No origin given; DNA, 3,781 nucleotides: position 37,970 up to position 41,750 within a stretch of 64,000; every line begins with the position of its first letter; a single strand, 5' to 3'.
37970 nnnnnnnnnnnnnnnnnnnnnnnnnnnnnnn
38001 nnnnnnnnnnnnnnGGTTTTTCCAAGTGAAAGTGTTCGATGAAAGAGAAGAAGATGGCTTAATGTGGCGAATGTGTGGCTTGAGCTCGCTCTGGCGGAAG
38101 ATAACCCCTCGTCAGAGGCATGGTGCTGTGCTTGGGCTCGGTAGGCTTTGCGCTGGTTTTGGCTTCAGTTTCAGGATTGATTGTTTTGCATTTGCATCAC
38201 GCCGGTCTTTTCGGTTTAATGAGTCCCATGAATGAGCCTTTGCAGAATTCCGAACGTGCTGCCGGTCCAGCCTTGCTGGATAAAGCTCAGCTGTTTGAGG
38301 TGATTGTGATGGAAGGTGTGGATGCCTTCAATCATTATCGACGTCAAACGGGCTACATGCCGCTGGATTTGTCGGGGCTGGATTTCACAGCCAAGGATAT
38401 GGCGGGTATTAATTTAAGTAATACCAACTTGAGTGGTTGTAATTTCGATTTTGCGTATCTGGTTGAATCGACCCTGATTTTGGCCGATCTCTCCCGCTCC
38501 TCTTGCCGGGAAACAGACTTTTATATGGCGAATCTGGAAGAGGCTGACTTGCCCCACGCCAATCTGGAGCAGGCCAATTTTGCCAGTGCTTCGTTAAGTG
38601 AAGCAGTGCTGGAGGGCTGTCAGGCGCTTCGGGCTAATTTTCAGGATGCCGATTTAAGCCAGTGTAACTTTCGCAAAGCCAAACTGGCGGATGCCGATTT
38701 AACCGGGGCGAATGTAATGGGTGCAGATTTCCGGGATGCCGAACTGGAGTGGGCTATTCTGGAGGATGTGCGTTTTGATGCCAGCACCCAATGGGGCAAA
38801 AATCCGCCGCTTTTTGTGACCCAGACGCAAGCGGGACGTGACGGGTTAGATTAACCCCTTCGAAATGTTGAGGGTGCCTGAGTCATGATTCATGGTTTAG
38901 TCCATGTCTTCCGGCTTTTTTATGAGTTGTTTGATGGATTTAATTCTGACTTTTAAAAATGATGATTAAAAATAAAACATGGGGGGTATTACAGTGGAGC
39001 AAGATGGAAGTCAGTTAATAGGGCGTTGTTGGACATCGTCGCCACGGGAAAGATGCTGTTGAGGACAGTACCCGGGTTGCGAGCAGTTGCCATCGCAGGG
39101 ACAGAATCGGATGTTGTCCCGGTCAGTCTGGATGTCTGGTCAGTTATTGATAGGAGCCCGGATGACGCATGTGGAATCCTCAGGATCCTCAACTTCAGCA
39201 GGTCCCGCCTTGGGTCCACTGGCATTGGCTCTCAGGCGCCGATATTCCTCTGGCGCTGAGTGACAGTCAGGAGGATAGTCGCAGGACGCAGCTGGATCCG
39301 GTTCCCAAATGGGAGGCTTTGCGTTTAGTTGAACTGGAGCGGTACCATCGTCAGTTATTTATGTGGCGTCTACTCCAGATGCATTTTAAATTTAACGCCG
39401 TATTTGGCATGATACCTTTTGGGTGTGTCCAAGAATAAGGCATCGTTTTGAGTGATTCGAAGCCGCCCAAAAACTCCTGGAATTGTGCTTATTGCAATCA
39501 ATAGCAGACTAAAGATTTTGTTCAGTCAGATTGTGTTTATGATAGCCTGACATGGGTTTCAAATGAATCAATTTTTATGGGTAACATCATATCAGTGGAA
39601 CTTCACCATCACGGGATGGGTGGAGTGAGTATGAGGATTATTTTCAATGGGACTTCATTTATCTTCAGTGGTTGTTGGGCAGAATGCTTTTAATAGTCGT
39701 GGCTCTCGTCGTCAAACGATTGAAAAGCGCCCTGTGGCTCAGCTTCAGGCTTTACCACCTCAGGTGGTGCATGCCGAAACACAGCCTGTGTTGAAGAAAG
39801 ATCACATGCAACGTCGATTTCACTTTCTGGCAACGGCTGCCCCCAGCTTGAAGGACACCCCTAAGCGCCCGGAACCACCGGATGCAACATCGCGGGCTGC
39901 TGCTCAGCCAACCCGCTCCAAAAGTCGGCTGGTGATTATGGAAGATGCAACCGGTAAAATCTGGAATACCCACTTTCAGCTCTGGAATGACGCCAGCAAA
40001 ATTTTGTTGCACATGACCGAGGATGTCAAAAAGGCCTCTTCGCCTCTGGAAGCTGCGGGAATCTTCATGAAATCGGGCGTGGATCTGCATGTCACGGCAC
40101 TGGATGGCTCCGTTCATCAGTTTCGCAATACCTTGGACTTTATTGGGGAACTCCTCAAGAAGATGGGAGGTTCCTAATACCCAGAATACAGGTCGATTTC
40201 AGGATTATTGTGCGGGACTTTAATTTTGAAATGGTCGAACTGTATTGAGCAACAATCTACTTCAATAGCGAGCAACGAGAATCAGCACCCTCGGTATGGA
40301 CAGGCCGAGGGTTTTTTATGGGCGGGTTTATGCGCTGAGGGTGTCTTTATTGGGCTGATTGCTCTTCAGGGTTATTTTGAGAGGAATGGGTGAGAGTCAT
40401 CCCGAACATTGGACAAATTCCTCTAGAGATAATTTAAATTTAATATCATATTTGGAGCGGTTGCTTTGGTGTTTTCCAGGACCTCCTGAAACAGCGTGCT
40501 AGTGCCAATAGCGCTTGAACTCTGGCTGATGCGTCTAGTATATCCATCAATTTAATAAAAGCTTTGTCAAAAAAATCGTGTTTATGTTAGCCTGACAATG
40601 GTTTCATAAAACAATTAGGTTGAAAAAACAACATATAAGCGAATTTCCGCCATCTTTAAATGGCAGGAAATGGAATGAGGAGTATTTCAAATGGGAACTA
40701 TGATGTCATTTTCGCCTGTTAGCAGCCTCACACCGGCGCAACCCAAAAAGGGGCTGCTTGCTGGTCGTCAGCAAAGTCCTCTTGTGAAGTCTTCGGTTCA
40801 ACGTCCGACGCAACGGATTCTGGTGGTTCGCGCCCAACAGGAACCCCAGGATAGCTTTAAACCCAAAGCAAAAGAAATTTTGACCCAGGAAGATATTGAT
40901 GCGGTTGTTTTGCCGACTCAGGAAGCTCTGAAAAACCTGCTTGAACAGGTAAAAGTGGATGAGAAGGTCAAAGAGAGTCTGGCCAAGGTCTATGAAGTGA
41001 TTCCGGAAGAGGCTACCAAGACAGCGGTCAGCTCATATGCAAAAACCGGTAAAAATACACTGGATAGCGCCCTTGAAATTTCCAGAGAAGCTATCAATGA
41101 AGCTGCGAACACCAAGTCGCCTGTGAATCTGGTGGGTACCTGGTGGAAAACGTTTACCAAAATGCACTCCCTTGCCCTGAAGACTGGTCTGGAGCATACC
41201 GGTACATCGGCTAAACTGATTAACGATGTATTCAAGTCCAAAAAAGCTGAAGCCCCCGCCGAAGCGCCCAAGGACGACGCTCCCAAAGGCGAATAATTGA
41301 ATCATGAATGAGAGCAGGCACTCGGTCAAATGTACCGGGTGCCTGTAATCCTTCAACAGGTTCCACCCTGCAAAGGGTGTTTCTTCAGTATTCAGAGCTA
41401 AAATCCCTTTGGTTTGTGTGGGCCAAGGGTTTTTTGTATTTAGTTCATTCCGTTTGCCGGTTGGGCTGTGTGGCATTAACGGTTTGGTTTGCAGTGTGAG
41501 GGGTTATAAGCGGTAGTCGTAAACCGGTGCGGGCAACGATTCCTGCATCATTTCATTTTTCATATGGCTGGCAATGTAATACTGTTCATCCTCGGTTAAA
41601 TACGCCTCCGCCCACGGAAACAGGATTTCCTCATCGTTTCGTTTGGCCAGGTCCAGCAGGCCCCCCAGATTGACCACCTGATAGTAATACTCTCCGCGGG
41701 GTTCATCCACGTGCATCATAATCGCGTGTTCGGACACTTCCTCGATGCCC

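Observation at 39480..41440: Tandem pair of divergent paralogs that keep a near-identical promoter and leader, with an SD-equipped upstream mini-ORF overlapping each start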

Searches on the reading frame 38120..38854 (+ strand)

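Call 6: search_protein_families(library=pfam, proteins=[window:38120-38854:+], max_evalue=1)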
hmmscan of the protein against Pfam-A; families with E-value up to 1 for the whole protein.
window:38120-38854:+ (244 aa): 4 families
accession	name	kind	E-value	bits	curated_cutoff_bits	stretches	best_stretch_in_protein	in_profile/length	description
PF00805.28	Pentapeptide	-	3.4e-44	148.4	20.2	7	171-206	5-40/40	Pentapeptide repeats (8 copies)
PF13599.13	Pentapeptide_4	-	5.9e-16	58.7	38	2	142-210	6-74/78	Pentapeptide repeat region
PF13576.12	Pentapeptide_3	-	8.7e-13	48.7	27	3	172-207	10-47/48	Pentapeptide repeats (9 copies)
PF25296.1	Decapeptide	-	1.6e-05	25.2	45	1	128-195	6-73/74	Decapeptide repeat region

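Call 7: search_protein_families(library=ncbifam, proteins=[window:38120-38854:+], max_evalue=1)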
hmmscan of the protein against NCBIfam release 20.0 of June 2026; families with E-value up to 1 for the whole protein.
window:38120-38854:+ (244 aa): 19 families
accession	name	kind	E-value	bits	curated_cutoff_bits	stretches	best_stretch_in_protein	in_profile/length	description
NF052603.1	penta_Alr5209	equivalog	1.6e-24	86.2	125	2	131-228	12-104/113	Alr5209 family pentapeptide repeat protein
NF047416.1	penta_HetL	equivalog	1.2e-23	83.7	260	1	51-214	53-218/218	heterocyst differentiation pentapeptide repeat protein HetL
NF011744.0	PRK15197.1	equivalog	3.5e-15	56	274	2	82-166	154-238/291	SPI-2 type III secretion system effector PipB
NF011743.0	PRK15196.1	equivalog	9.3e-15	54.3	354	2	84-175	229-320/350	type III secretion system effector PipB2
NF000071.4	penta_rpt_QnrA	exception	9.1e-11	41.9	450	1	122-220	11-105/218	QnrA family quinolone resistance pentapeptide repeat protein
NF033086.2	penta_rpt_Qnr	equivalog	2.4e-10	40.5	240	1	122-219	5-98/211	Qnr family pentapeptide repeat protein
NF000349.1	mfpA_AE000516.2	equivalog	4e-10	39.8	360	2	160-210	100-150/183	pentapeptide repeat protein MfpA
NF012152.0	penta_rpt_QnrC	exception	4.9e-10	39.8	500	1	82-215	31-170/221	QnrC family quinolone resistance pentapeptide repeat protein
NF000421.1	penta_rpt_QnrVC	exception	1e-08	35.4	460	1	126-219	15-104/218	QnrVC family quinolone resistance pentapeptide repeat protein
NF012151.0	penta_rpt_QnrAS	exception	2.4e-08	34.3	490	1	100-205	50-160/218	QnrAS family quinolone resistance pentapeptide repeat protein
NF000056.3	penta_rpt_QnrS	exception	7.1e-08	32.4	460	2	172-218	57-103/218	QnrS family quinolone resistance pentapeptide repeat protein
NF038182.1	penta_rpt_SmQnr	exception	2.4e-07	30.8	460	1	94-203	82-196/215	SmQnr family pentapeptide repeat protein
NF011904.1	PRK15377.1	subfamily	8e-07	27.8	500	1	91-220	18-136/606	type III secretion system effector HECT-type E3 ubiquitin transferase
NF000420.1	penta_rpt_QnrB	exception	1.4e-06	28.5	460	1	78-210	24-152/214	QnrB family quinolone resistance pentapeptide repeat protein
NF000139.2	penta_rpt_QnrD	exception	1.6e-06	28.2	425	1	79-211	25-158/214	QnrD family quinolone resistance pentapeptide repeat protein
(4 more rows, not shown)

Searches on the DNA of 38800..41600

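Call 18: search_rna_families(source=window, start=39000, end=41600, threshold=evalue, max_evalue=10)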
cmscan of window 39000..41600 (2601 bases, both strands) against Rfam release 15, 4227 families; matches with E-value up to 10: 2.
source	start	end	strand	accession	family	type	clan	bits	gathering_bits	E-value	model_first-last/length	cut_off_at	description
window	39546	39596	-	RF00588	SNORD41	Gene; snRNA; snoRNA; CD-box;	CL00058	17.4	41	7.4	1-70/70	no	Small nucleolar RNA SNORD41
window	40043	40099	-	RF01145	sR14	Gene; snRNA; snoRNA; CD-box;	-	14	38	1.4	1-54/54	no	Small nucleolar RNA sR14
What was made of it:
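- On Known structured cis-regulatory RNA (Rfam riboswitch, thermometer or leader): Only two snoRNA-model chance hits, at E 1.4-7.4 (call 18).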

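Call 47: search_rna_families(source=window, start=38800, end=39250, threshold=evalue, max_evalue=10)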
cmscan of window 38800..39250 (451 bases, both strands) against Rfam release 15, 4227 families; matches with E-value up to 10: 3.
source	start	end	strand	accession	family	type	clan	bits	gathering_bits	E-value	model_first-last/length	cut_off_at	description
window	38934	39027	-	RF02706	TeloSII_ncR30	Gene; sRNA;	-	15.4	86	0.3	1-226/226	no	TeloSII non coding RNA 30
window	38809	38959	+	RF02188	ST7-OT4_2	Gene; lncRNA;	-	11.8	55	9.6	1-172/172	no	ST7 overlapping transcript 4 conserved region 2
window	38854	38923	+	RF02837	anti-hemB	Gene; sRNA;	-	10.8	49.5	9.6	1-81/81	no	Burkholderia RNA 7 (anti-hemB)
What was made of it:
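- No Rfam match at E<=10 that is plausible (calls 18, 47).
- Tried and rejected: Rfam at permissive E-values on 39000-41600 and 38800-39250 found nothing meaningful (calls 18, 47).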

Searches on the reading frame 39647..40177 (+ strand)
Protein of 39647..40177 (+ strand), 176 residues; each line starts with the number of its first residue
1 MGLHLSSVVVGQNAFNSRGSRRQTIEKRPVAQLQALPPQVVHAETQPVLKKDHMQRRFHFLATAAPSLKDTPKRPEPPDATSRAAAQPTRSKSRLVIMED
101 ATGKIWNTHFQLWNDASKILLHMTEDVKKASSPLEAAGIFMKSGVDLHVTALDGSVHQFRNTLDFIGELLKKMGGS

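Call 6: search_protein_families(library=pfam, proteins=[window:39647-40177:+], max_evalue=1)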
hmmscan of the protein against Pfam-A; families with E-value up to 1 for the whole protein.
window:39647-40177:+ (176 aa): 0 families

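Call 7: search_protein_families(library=ncbifam, proteins=[window:39647-40177:+], max_evalue=1)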
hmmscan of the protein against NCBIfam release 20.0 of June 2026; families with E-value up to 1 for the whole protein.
window:39647-40177:+ (176 aa): 1 family
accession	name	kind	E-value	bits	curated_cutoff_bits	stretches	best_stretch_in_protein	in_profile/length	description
NF003156.0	PRK04128.1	equivalog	0.025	14.5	285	1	124-174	23-73/231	1-(5-phosphoribosyl)-5-((5-phosphoribosylamino)methylideneamino)imidazole-4-carboxamide isomerase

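Call 12: find_homologous_proteins(query=window:39647-40177:+, max_evalue=0.01)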
Query window:39647-40177:+ (176 aa): 2 proteins with E <= 0.01 among 129 candidates.
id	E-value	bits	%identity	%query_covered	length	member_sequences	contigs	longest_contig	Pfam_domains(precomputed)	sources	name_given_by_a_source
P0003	5.0e-111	386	100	100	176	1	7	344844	-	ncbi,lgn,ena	-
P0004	4.3e-51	191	53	100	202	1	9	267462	-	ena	-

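Call 13: find_encoding_contigs(protein=P0004, flank=6000, max_places=4)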
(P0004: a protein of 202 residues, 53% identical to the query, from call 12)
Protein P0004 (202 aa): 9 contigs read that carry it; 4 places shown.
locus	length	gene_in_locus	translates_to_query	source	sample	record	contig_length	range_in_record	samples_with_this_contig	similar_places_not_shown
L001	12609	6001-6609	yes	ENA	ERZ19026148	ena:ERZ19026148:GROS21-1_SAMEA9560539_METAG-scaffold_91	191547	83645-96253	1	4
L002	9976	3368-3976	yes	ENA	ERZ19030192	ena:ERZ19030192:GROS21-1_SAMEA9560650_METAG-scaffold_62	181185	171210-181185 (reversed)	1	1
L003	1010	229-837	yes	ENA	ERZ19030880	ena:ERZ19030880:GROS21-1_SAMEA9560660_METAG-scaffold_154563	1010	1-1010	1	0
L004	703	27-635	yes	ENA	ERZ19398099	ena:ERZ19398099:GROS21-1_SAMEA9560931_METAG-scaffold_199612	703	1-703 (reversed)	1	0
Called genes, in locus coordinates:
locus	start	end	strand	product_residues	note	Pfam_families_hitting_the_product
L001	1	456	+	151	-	-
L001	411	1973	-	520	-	PF13230:GATase_4 (weak), PF00310:GATase_2 (faint), PF13522:GATase_6, PF13537:GATase_7, PF00156:Pribosyltran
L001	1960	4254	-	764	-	PF18072:FGAR-AT_linker, PF00586:AIRS, PF02769:AIRS_C, PF00586:AIRS, PF02769:AIRS_C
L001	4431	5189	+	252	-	PF25296:Decapeptide (faint), PF00805:Pentapeptide (weak), PF13599:Pentapeptide_4 (weak), PF13576:Pentapeptide_3 (faint), PF00805:Pentapeptide (weak), PF13599:Pentapeptide_4, PF00805:Pentapeptide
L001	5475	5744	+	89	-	-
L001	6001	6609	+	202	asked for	-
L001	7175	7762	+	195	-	-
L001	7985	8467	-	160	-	-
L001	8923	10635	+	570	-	PF00149:Metallophos (weak), PF02872:5_nucleotid_C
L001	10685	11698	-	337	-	PF01551:Peptidase_M23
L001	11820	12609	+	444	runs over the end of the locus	PF01018:GTP1_OBG, PF01926:MMR_HSR1, PF02421:FeoB_N, PF09269:DUF1967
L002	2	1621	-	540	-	?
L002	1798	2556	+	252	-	PF25296:Decapeptide (faint), PF00805:Pentapeptide (weak), PF13599:Pentapeptide_4 (weak), PF13576:Pentapeptide_3 (faint), PF00805:Pentapeptide (weak), PF13599:Pentapeptide_4, PF00805:Pentapeptide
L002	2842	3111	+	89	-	-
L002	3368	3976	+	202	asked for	-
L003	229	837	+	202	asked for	-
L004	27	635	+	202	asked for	-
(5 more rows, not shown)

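Call 50: predict_structure(alignment_id=A3)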
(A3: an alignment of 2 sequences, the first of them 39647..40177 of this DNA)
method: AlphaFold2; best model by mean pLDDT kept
length: 176 residues; sequences in the alignment: 2
mean_pLDDT: 45.9   pTM: 0.32
mean pLDDT of the five models: 45.9, 43.8, 38.4, 33.8, 33.3
residues with pLDDT >= 90: 0; 70-90: 23; 50-70: 56; < 50: 97
segments of 3 or more residues with pLDDT < 50: 1-92, 174-176
pLDDT, mean of each block of 10 residues (from residue 1): 28 27 29 30 31 32 27 29 32 50 65 73 74 70 62 58 59 51
secondary structure, 60 per line:
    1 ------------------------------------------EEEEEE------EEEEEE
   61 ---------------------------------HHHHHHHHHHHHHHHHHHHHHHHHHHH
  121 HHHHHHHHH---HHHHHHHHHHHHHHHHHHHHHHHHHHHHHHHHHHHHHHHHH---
elements in order: E43-48 E55-60 H94-129 H133-173
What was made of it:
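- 39647..40177 (+): Gene A: 176-aa orphan with a disordered N-terminal half and a C-terminal helical hairpin. AF2 pLDDT 46 (call 50).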

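Call 63: search_solved_structures(query=A3, max_evalue=5)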
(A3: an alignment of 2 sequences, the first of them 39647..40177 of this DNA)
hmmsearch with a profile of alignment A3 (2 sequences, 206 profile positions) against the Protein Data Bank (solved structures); distinct sequences matched with E-value up to 5: 4.
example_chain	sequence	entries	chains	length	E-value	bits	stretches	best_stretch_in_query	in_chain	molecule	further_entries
2jre_A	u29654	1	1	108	0.7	13.3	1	143-187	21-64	C60-1 PDZ domain peptide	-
7et6_D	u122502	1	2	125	0.77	13.2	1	110-150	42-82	AP2/ERF and B3 domain-containing transcription repressor TEM1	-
2awp_A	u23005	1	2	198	0.9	13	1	118-145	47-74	Iron Super-Oxide Dismutase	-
7avh_A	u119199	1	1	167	2.5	11.5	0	66-111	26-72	LPXTG cell wall surface protein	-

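Call 64: search_protein_families(library=padloc, proteins=[window:39647-40177:+], max_evalue=0.1)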
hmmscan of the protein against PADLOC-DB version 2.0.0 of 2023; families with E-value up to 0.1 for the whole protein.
window:39647-40177:+ (176 aa): 0 families
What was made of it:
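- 39647..40177 (+): No family found (calls 6, 7, 63, 64).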
